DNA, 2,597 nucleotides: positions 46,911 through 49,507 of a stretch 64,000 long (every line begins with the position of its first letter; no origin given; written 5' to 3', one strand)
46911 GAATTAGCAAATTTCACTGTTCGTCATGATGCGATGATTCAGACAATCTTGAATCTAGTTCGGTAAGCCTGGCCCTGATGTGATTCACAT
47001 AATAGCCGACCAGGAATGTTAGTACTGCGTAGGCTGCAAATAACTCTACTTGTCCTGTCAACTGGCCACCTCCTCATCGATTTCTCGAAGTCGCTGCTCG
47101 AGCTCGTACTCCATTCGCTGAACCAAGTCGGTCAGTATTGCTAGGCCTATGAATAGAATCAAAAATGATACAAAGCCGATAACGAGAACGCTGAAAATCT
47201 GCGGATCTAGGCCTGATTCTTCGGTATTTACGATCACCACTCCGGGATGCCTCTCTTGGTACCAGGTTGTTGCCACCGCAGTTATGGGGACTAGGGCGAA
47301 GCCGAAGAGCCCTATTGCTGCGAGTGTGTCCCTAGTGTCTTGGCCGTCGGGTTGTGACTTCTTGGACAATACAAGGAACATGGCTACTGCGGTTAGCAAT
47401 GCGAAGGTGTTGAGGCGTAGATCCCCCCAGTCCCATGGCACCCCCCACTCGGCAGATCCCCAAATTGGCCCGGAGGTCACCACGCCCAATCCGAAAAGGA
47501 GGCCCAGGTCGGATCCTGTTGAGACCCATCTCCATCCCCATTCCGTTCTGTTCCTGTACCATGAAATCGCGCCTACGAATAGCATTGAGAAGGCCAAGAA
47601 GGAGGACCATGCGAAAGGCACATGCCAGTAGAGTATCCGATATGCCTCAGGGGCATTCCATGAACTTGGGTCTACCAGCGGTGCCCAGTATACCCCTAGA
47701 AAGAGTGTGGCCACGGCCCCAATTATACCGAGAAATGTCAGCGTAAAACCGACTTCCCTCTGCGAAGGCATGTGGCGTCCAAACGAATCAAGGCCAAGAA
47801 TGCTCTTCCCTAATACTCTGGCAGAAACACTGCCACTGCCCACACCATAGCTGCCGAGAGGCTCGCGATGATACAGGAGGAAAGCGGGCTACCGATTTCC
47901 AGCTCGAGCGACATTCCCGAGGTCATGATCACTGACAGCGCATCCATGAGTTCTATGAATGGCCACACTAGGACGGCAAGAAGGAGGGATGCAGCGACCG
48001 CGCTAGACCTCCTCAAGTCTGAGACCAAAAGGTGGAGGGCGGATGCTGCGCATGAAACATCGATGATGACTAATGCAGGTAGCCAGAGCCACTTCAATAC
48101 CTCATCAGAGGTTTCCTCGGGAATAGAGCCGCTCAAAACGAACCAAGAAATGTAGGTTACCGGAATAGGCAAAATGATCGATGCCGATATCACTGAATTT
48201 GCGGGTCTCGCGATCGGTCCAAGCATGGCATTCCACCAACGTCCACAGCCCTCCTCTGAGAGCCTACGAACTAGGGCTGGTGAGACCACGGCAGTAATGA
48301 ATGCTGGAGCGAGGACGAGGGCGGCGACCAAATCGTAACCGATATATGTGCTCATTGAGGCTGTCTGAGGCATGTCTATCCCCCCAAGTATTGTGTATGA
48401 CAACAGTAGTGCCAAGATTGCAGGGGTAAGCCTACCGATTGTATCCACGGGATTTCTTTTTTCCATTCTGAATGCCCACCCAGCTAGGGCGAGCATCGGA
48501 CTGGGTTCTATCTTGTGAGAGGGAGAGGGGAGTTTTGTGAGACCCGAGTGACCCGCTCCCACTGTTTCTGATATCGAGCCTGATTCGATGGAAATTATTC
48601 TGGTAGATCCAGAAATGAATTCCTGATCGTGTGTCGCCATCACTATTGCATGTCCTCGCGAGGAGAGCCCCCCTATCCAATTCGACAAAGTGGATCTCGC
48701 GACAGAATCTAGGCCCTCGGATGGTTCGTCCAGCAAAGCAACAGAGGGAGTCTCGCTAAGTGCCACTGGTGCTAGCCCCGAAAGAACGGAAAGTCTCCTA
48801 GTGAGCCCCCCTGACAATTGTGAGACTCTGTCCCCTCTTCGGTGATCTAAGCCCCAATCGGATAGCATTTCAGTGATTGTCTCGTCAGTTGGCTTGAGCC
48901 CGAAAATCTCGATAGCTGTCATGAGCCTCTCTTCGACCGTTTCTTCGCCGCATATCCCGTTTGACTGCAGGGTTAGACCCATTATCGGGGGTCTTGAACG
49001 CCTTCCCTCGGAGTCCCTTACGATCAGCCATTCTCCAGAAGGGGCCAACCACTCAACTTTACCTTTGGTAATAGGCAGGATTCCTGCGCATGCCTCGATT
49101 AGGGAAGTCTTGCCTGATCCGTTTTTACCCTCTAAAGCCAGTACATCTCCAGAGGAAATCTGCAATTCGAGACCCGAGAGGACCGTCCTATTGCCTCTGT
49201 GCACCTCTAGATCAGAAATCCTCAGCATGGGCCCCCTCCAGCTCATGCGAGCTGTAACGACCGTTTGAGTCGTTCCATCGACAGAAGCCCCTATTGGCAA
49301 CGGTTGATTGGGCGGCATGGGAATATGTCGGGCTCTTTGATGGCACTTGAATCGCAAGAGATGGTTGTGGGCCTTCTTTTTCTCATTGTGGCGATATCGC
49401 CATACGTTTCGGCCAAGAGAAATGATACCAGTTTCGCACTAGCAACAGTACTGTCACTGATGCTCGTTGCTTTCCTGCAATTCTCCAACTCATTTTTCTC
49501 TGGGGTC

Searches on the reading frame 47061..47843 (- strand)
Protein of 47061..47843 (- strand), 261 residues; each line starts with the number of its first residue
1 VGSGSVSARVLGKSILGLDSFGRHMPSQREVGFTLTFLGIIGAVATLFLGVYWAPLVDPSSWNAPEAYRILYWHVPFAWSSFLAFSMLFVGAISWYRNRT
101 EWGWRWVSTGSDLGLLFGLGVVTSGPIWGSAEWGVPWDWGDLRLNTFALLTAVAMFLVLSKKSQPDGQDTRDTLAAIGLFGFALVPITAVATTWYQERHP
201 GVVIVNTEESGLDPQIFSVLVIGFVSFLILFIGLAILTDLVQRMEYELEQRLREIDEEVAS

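Call 26: search_protein_families(library=pfam, proteins=[window:47061-47843:-], max_evalue=0.00001)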
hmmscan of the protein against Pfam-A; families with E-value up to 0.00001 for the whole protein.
window:47061-47843:- (261 aa): 1 family
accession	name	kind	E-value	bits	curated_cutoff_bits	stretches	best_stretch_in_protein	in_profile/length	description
PF01578.25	Cytochrom_C_asm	-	2.7e-06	27.6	29.9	1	40-196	36-208/212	Cytochrome C assembly protein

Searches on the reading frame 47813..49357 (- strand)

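Call 27: search_protein_families(library=pfam, proteins=[window:47813-49357:-], max_evalue=0.00001)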
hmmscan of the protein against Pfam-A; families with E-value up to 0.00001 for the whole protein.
window:47813-49357:- (515 aa): 2 families
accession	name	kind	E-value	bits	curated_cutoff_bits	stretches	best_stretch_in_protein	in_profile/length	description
PF00005.33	ABC_tran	-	1.7e-15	58.3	25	1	60-213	1-136/137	ABC transporter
PF13304.12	AAA_21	-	1e-06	29.5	27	0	199-248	251-303/304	AAA domain, putative AbiEii toxin, Type IV TA system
